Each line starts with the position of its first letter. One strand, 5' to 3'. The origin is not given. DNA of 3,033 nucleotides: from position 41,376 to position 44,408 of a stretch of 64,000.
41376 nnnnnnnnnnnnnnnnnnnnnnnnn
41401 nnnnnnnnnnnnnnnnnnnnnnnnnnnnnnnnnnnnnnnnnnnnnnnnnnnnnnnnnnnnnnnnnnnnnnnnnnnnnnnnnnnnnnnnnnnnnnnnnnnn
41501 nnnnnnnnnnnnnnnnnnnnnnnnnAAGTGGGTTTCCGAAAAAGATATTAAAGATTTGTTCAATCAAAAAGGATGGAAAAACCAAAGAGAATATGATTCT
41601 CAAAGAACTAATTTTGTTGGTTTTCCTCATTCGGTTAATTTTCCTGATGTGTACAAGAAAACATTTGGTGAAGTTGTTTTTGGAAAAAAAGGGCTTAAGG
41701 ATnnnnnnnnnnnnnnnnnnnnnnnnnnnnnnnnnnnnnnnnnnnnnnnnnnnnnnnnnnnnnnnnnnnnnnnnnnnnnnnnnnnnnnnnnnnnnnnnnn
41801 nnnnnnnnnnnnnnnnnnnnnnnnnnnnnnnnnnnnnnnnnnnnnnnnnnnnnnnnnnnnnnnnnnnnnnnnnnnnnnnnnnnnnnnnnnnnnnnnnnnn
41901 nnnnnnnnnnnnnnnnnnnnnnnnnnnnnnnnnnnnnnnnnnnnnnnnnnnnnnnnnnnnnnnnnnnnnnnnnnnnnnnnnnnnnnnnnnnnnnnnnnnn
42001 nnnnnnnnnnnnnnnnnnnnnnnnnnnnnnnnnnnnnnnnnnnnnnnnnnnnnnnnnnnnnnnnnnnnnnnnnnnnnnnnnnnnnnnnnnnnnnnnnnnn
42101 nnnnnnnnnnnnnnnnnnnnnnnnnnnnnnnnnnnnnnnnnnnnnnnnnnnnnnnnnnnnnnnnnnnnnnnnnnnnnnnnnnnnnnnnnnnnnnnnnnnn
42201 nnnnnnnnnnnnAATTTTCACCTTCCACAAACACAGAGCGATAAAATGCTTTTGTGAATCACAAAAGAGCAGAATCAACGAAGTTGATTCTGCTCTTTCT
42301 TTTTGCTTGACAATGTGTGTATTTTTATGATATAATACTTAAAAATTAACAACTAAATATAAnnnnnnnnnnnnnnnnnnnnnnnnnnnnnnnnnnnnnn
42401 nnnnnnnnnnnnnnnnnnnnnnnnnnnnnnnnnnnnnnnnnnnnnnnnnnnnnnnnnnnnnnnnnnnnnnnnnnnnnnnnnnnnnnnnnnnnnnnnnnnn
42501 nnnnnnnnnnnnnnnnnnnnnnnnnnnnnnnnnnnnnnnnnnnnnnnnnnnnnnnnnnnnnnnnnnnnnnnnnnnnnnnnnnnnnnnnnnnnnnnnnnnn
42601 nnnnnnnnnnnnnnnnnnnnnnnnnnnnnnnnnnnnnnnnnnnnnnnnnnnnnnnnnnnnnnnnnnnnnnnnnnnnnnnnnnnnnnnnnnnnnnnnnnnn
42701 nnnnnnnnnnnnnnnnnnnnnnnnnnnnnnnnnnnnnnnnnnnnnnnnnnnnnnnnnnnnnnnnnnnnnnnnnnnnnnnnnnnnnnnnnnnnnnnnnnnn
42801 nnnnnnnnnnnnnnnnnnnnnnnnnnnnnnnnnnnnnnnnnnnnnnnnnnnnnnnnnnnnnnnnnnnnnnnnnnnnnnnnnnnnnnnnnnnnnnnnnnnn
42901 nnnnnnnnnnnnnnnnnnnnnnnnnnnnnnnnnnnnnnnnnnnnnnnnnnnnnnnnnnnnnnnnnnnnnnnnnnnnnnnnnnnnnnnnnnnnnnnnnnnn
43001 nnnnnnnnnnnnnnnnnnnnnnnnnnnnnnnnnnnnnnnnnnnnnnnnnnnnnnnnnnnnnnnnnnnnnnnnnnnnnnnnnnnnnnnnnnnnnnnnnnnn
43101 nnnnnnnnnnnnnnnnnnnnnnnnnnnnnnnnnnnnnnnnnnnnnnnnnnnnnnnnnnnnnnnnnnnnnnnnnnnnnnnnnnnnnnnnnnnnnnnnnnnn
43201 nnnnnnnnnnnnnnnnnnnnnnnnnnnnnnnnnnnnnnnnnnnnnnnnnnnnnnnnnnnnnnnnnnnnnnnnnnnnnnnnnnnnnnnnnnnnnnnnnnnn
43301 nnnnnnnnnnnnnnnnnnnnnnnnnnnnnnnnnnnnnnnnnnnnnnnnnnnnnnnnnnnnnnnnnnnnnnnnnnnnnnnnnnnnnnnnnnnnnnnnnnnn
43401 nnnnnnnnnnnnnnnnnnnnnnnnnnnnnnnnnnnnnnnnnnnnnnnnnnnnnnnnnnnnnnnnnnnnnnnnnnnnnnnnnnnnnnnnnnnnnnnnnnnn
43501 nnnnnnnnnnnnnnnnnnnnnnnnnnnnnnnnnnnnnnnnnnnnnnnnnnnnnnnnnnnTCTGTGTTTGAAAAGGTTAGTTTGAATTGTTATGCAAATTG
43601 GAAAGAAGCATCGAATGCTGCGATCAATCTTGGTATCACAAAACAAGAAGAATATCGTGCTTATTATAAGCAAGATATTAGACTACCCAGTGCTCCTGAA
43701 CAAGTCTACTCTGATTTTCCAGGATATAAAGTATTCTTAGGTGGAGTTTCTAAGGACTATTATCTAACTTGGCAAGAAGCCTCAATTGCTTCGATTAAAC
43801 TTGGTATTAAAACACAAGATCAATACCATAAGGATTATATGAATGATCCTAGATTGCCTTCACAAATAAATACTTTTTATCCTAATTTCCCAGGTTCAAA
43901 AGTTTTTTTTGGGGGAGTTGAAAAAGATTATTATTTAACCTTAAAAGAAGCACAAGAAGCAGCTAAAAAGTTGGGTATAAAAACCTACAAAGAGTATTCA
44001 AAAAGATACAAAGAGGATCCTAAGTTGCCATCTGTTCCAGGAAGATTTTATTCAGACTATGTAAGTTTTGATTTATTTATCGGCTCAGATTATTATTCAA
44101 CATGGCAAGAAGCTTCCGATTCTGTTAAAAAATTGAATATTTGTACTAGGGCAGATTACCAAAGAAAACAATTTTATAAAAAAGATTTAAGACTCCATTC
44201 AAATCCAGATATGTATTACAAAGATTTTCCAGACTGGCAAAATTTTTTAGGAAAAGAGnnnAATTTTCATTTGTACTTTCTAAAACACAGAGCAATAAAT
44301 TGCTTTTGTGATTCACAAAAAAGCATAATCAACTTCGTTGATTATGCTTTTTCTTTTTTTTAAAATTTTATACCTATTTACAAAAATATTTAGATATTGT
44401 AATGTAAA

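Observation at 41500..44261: Unclassified ~55-aa C-terminal repeat module on both helicases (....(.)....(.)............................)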

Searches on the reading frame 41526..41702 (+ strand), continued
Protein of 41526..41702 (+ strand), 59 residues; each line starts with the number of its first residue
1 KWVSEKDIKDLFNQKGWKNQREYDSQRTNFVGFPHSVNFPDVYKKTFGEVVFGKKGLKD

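Call 102: list_cluster_members(proteins=[P0090, P0092, P0093, P0094, P0095, P0098, P0099, P0103, P0106, P0117])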
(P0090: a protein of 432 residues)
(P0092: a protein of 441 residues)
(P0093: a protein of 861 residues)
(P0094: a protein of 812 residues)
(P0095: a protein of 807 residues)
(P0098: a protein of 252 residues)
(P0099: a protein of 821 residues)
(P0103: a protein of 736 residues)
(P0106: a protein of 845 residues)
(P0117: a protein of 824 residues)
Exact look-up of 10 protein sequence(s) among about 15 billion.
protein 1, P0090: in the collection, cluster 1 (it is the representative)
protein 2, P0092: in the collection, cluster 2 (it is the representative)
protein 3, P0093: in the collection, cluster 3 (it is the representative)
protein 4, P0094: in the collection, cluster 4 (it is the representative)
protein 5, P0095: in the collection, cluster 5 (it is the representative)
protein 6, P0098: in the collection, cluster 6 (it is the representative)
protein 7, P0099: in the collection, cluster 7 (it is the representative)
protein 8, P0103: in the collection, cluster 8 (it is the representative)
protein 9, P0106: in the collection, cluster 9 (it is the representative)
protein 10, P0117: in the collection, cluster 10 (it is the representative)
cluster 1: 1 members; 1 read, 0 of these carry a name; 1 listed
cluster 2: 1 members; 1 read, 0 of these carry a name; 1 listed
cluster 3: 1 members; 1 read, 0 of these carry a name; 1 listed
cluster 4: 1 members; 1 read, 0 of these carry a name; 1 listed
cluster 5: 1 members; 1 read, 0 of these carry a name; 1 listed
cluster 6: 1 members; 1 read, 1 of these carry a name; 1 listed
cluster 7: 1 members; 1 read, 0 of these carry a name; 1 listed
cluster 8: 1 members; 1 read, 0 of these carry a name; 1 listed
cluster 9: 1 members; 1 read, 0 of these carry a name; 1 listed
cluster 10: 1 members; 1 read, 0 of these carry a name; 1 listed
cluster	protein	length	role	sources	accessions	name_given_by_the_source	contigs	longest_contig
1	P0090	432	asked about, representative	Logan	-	-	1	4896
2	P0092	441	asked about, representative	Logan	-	-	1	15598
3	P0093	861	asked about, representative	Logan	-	-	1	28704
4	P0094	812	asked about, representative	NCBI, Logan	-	-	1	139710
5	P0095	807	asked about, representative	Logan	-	-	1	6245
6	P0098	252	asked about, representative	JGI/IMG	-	hypothetical protein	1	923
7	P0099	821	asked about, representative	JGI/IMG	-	-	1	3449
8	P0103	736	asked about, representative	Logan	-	-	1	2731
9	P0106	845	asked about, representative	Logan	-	-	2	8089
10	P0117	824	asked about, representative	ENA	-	-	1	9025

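Call 103: find_encoding_contigs(protein=P0094, flank=9000, max_places=1)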
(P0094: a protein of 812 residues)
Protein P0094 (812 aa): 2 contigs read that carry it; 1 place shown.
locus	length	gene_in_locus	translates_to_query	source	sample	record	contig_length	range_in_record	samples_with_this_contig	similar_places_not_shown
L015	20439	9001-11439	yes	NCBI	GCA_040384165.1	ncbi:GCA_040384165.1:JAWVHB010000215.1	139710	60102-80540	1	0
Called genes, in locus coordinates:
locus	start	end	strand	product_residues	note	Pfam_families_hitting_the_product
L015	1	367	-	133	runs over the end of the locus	-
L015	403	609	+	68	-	-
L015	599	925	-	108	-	-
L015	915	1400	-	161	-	-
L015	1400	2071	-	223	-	-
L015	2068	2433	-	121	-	-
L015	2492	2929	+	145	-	-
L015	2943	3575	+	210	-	-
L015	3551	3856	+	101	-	-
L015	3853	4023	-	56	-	-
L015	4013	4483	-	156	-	-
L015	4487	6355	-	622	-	-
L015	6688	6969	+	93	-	-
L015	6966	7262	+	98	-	-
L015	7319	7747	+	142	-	-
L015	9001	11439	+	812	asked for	PF00270:DEAD (faint)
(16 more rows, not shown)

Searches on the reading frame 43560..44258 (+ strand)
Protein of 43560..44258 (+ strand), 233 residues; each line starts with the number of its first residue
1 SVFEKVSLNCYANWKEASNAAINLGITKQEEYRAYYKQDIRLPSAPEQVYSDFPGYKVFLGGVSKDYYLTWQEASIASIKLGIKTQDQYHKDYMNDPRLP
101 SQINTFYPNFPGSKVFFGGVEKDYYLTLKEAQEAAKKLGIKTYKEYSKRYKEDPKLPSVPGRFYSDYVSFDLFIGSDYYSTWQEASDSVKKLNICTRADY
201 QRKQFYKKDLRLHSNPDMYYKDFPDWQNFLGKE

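Call 13: find_homologous_proteins(query=window:43560-44258:+, max_evalue=0.001)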
Query window:43560-44258:+ (233 aa): 86 proteins with E <= 0.001 among 677 candidates.
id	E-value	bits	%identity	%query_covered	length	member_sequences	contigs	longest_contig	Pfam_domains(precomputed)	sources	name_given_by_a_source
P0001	6.8e-105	368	45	100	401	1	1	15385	PF12518.14,PF13069.12,PF14882.12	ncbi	-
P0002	2.5e-87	310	42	99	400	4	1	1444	PF14882.12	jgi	jgi:hypothetical protein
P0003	1.6e-84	301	48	95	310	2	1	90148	PF14882.12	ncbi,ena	-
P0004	1.5e-80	288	40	95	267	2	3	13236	PF14882.12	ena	-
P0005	2.6e-74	268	43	97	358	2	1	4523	PF14882.12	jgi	jgi:hypothetical protein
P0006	7.4e-74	266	45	95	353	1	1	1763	PF14882.12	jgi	-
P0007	2.4e-71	258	39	99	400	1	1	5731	PF14882.12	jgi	-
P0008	3.0e-69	251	39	97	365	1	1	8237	PF14882.12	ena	-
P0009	7.8e-69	250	44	99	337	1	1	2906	PF14882.12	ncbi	-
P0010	1.8e-64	235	46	100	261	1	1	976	PF14882.12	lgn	-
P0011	4.1e-61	224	43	100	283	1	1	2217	PF14882.12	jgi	-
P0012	4.1e-58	215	40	96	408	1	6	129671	PF14882.12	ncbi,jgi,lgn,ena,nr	ncbi:MAG TPA: integrase repeat-containing protein [Candidatus Andersenbacteria bacterium]|nr:integra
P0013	2.8e-56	209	46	90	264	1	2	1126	PF14882.12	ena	-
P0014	1.9e-55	206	43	97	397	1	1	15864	PF14882.12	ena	-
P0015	2.3e-55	206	42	99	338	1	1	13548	PF12518.14,PF14882.12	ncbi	-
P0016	1.9e-52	196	44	100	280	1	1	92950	PF14882.12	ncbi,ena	-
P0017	8.4e-51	191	42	100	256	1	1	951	PF14882.12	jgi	jgi:hypothetical protein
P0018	1.1e-48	184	43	97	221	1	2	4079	PF14882.12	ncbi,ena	-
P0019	1.3e-48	184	44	97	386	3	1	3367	PF00271.38,PF14882.12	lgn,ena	-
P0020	1.3e-48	184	38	96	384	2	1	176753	PF14882.12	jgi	jgi:hypothetical protein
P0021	2.9e-47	179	42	100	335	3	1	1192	PF14882.12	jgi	jgi:hypothetical protein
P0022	4.9e-47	178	40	99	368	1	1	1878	PF00271.38,PF14882.12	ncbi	-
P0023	3.0e-46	176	43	95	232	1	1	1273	PF14882.12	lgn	-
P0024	3.7e-46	176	44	95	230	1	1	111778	PF14882.12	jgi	jgi:hypothetical protein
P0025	5.3e-45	172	38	96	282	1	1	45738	PF14882.12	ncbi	-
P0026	3.9e-44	169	42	97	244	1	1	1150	PF14882.12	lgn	-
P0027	4.6e-43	165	37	100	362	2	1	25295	PF14882.12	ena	-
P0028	6.2e-43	165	43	96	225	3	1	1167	PF14882.12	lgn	-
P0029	6.5e-43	165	36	94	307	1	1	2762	PF14882.12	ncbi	-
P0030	2.3e-41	160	49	76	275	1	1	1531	PF14882.12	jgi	jgi:hypothetical protein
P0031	2.9e-41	159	35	96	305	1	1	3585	PF14882.12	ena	-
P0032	3.0e-41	159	42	95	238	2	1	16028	PF14882.12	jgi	jgi:hypothetical protein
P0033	8.5e-41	158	34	98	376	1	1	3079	PF14882.12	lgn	-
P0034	3.7e-40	156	44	75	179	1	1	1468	PF14882.12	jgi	jgi:hypothetical protein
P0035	7.2e-40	155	38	95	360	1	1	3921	PF14882.12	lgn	-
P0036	9.9e-40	154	35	96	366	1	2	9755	PF14882.12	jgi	jgi:hypothetical protein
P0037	1.4e-39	154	35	97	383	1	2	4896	PF14882.12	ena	-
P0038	2.3e-39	153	43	76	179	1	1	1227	PF14882.12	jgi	-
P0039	7.1e-39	152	38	100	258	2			PF14882.12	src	-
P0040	1.8e-38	150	37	99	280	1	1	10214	PF14882.12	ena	-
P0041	9.0e-38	148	36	95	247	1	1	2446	PF14882.12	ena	-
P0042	5.6e-37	145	37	93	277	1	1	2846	PF14882.12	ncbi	-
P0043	1.7e-36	144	40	75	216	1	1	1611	PF14882.12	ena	-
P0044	1.8e-36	144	40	96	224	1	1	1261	PF18307.7,PF14882.12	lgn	-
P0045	4.7e-36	142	38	96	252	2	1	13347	PF14882.12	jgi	jgi:hypothetical protein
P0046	1.3e-35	141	49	64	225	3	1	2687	PF14882.12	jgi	jgi:hypothetical protein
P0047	2.8e-35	140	34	99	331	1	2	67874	PF14882.12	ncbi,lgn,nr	ncbi:hypothetical protein KJ611_00125 [Patescibacteria group bacterium]|nr:hypothetical protein [Pat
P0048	6.6e-35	139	45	75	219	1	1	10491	PF14882.12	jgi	jgi:hypothetical protein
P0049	9.2e-35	138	40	75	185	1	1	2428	PF14882.12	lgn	-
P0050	2.0e-34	137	38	74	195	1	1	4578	PF14882.12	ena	-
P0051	2.8e-34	137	41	77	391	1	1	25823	PF13307.13,PF00271.38,PF14882.12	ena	-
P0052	5.0e-34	136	36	95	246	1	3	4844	PF14882.12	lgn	-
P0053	3.6e-32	130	46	64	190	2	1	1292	PF14882.12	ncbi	-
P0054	5.0e-32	129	42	70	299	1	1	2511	PF14311.13,PF14882.12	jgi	jgi:Zn finger protein HypA/HybF involved in hydrogenase expression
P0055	8.9e-32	128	45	73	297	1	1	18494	PF14882.12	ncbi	-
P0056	3.0e-31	127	43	72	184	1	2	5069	PF14882.12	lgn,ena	-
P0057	6.3e-31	126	43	67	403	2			PF00271.38,PF14882.12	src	-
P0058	8.1e-31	125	41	73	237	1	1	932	PF14882.12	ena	-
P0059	2.8e-30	124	43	68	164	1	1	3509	PF14882.12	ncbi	-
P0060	4.6e-30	123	48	65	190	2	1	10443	PF14882.12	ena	-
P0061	7.2e-30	122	42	69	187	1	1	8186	PF14882.12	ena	-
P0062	8.5e-30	122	42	75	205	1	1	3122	PF14882.12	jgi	jgi:hypothetical protein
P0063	2.7e-29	120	39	80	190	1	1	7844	PF14882.12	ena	-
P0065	2.0e-28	117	41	72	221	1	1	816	PF14882.12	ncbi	-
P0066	2.5e-28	117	40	73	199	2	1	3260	PF14882.12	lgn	-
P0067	5.3e-28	116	46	62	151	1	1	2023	PF14882.12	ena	-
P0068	8.3e-28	115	46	58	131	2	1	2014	PF14882.12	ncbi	-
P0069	1.2e-26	112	45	57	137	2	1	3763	PF14882.12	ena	-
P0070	2.6e-25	107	37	72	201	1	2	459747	PF14882.12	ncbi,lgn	-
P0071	2.7e-25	107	40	59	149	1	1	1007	PF14882.12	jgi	jgi:hypothetical protein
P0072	6.7e-25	106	51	48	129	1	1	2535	PF14882.12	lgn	-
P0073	1.0e-22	99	42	58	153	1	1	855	PF14882.12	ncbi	-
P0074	3.3e-21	94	34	70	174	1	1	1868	PF14882.12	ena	-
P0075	8.4e-21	93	50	48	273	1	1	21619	PF00271.38,PF14882.12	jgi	jgi:hypothetical protein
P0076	1.3e-20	92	46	49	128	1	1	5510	PF14882.12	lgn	-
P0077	3.7e-20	90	39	67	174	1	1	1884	PF14882.12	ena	-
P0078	4.2e-19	87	50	43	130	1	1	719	PF14882.12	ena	-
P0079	5.5e-19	87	47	47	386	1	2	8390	PF17762.9,PF02195.27,PF14882.12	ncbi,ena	-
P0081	2.1e-16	78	42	43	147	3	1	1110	PF14882.12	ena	-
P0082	5.6e-16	77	42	60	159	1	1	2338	PF14882.12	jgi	jgi:hypothetical protein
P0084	2.1e-10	58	41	43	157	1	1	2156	PF14882.12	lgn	-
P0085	3.9e-6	45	31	70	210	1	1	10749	PF14882.12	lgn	-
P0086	2.6e-5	42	32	48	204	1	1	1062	PF14882.12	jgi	jgi:hypothetical protein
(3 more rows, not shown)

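Call 29: predict_structure(alignment_id=A3)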
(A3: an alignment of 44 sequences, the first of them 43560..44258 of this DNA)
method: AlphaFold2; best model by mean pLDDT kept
length: 233 residues; sequences in the alignment: 44
mean_pLDDT: 91.4   pTM: 0.51
mean pLDDT of the five models: 91.4, 91.4, 91.2, 90.9, 90.3
residues with pLDDT >= 90: 179; 70-90: 42; 50-70: 8; < 50: 4
segments of 3 or more residues with pLDDT < 50: 1-4
pLDDT, mean of each block of 10 residues (from residue 1): 59 96 97 97 96 92 80 96 97 96 91 90 88 96 95 95 87 86 97 95 88 93 97 83
secondary structure, 60 per line:
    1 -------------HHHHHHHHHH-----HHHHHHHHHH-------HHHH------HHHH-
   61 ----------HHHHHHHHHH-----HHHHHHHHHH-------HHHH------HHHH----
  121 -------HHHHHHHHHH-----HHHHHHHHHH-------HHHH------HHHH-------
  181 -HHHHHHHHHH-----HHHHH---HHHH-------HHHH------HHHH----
elements in order: H14-23 H29-38 H46-49 H56-59 H71-80 H86-95 H103-106 H113-116 H128-137 H143-152 H160-163 H170-173 H182-191 H197-201 H205-208 H216-219 H226-229

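Call 36: fold_search(model_id=the predicted structure, library=pdb)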
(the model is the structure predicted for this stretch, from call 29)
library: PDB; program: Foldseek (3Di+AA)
matches with E <= 10: 5; with E <= 0.001: 0
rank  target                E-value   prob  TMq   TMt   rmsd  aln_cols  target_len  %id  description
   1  6dew_F                7.4e+00  0.02  0.12  0.15  18.3       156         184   10  Structure of human COQ9 protein with bound isoprene. (released 2019-02-06)
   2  6awl_B                8.6e+00  0.01  0.12  0.14  18.4       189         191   10  Crystal structure of human Coq9 (released 2019-02-06)
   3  6tmf_R                9.0e+00  0.07  0.17  0.25   8.4       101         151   12  Structure of an archaeal ABCE1-bound ribosomal post-splitting complex (released 2020-02-12)
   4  6dew_C                9.0e+00  0.02  0.12  0.14  17.6       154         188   11  Structure of human COQ9 protein with bound isoprene. (released 2019-02-06)
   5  3dsx_A                9.5e+00  0.01  0.14  0.12  16.5       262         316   13  Crystal structure of RabGGTase(DELTA LRR; DELTA IG)in complex with di-prenylated peptide Ser-Cys(GG)-Ser-Cys(GG) deriv (released 2008-09-09)

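Call 46: search_solved_structures(query=A3, max_evalue=10, show_alignments=2)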
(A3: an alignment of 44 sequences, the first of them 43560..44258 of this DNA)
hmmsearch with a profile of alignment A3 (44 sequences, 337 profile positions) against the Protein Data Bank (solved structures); distinct sequences matched with E-value up to 10: 0.

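Call 53: search_protein_families(library=phrogs, proteins=[window:43560-44258:+], max_evalue=0.01)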
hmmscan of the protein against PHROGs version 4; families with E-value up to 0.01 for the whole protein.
window:43560-44258:+ (233 aa): 0 families

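Call 77: search_dna_similar(query=window:43560-44258:+, collection=phages, mode=protein, max_evalue=0.001, max_rows=25)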
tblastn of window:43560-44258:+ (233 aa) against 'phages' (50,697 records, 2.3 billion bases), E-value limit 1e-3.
No match.

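Call 79: search_dna_similar(query=window:43560-44258:+, collection=plasmids, mode=protein, max_evalue=0.001, max_rows=25)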
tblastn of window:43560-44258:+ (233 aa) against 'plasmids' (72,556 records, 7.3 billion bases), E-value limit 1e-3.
Records with a match: 9; places in all: 31; records where one place covers at least 80% of the query: 7.
Best place of each record, by identity: <60% 9.
By first word of the organism name: Pseudomonas 7; Marinobacter 1; Deinococcus 1.
By predicted mobility (MOB-suite, as given by PLSDB): non-mobilizable 6; conjugative 3.
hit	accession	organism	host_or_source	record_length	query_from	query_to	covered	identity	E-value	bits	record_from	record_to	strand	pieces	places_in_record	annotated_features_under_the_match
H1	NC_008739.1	Marinobacter nauticus VT8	-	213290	11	233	96%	39.1%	1e-28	120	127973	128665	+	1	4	VPA1269 family protein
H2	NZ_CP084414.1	Pseudomonas sp. HS-18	mixed culture,soil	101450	10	231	95%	37.0%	3e-26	113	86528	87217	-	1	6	VPA1269 family protein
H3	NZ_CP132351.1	Pseudomonas sp. NY8896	Homo sapiens,urine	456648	11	230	94%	36.1%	4e-27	115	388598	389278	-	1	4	VPA1269 family protein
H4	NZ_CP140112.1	Pseudomonas aeruginosa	Homo sapiens,central venous ...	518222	11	230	94%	36.1%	4e-27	115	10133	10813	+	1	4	VPA1269 family protein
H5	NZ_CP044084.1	Pseudomonas luteola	Homo sapiens,clinical isolate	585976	3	214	91%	35.7%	4e-15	140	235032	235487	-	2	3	integrase repeat-containing protein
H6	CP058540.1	Deinococcus sp. D7000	seawater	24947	7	233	97%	31.4%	1e-16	86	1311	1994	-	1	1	hypothetical protein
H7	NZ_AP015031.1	Pseudomonas putida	-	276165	3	230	88%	32.7%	1e-7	109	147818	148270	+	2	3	integrase repeat-containing protein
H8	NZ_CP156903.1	Pseudomonas kurunegalensis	Homo sapiens,stool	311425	8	158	65%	35.8%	3e-15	81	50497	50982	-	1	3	integrase repeat-containing protein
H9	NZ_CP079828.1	Pseudomonas sp. HD6515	sewage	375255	8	158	65%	35.8%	3e-15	81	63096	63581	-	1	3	integrase repeat-containing protein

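Call 80: get_annotated_region(hit=H1, flank=5000)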
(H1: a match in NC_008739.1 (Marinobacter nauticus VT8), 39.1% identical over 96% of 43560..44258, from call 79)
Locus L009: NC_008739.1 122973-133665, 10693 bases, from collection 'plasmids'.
description: Marinobacter nauticus VT8 plasmid pMAQU02, complete sequence
organism: Marinobacter nauticus VT8 (NCBI taxid 351348)
taxonomy: Bacteria; Pseudomonadota; Gammaproteobacteria; Pseudomonadales; Marinobacteraceae; Marinobacter; Marinobacter nauticus; Marinobacter nauticus VT8
host: -; source: -; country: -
typing (MOB-suite, as given by PLSDB): conjugative; replicon rep_cluster_255; relaxase MOBH; mating-pair formation MPF_G
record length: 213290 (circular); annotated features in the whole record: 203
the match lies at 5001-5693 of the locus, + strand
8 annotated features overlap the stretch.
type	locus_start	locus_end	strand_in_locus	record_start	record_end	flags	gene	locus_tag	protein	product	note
CDS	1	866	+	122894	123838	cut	-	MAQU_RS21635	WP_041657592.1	IS5 family transposase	-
CDS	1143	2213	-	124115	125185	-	-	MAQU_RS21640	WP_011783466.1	PEP-CTERM sorting domain-containing protein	-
CDS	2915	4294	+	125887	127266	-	gmtY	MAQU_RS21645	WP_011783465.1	gamma-mobile-trio recombinase GmtY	-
CDS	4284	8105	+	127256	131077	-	-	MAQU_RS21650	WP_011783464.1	VPA1269 family protein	-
CDS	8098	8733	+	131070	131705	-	gmtX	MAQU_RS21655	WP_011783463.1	gamma-mobile-trio protein GmtX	-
CDS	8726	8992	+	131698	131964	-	-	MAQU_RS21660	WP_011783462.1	hypothetical protein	-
CDS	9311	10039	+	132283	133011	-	phnF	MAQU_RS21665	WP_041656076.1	phosphonate metabolism transcriptional regulator PhnF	GO:0015716 - organic phosphonate transport [Evidence IEA]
CDS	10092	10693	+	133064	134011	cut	-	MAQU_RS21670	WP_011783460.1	phosphate/phosphite/phosphonate ABC transporter substrate-binding protein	-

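Call 81: search_protein_families(library=pfam, proteins=[L009:4284-8102:+], max_evalue=0.01)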
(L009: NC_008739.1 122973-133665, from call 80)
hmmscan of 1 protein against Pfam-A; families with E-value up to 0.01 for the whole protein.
L009:4284-8102:+ (1273 aa): 4 families
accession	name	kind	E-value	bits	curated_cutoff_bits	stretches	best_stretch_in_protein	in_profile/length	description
PF14882.11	INT_rpt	-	2.6e-73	242.6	26.5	8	25-77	1-55/55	Integrase repeat unit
PF13009.11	Integrase_2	-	3.8e-70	237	25.4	1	488-802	10-327/327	Putative integrase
PF00589.27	Phage_integrase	-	4e-06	27.2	27.1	1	866-922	115-168/172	Phage integrase family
PF08523.15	MBF1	-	8.9e-06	26.5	22.2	0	223-258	2-36/73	Multiprotein bridging factor 1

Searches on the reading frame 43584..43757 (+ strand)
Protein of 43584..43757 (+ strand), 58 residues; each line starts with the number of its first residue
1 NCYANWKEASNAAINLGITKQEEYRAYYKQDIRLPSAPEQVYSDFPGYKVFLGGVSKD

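Call 10: search_protein_families(library=pfam, proteins=[window:43584-43757:+], max_evalue=10)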
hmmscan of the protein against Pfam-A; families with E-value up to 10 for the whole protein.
seq(58 aa): 1 family
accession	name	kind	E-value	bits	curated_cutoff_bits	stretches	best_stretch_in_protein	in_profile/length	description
PF14882.11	INT_rpt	-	2e-07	31.6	26.5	1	23-44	1-22/55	Integrase repeat unit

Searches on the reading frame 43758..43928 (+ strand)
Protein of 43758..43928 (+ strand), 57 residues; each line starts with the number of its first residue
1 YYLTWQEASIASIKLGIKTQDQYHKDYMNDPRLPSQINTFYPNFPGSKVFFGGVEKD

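Call 10: search_protein_families(library=pfam, proteins=[window:43758-43928:+], max_evalue=10)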
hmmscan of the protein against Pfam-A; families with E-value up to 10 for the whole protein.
seq(57 aa): 1 family
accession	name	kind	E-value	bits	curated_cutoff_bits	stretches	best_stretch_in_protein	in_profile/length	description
PF14882.11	INT_rpt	-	0.00057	20.5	26.5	1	23-41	2-20/55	Integrase repeat unit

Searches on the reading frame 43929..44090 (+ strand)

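Call 10: search_protein_families(library=pfam, proteins=[window:43929-44090:+], max_evalue=10)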
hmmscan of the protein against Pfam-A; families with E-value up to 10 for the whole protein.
seq(54 aa): 1 family
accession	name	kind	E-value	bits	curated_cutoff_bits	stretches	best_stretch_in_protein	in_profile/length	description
PF14882.11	INT_rpt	-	1.2e-06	29.1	26.5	1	22-43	1-22/55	Integrase repeat unit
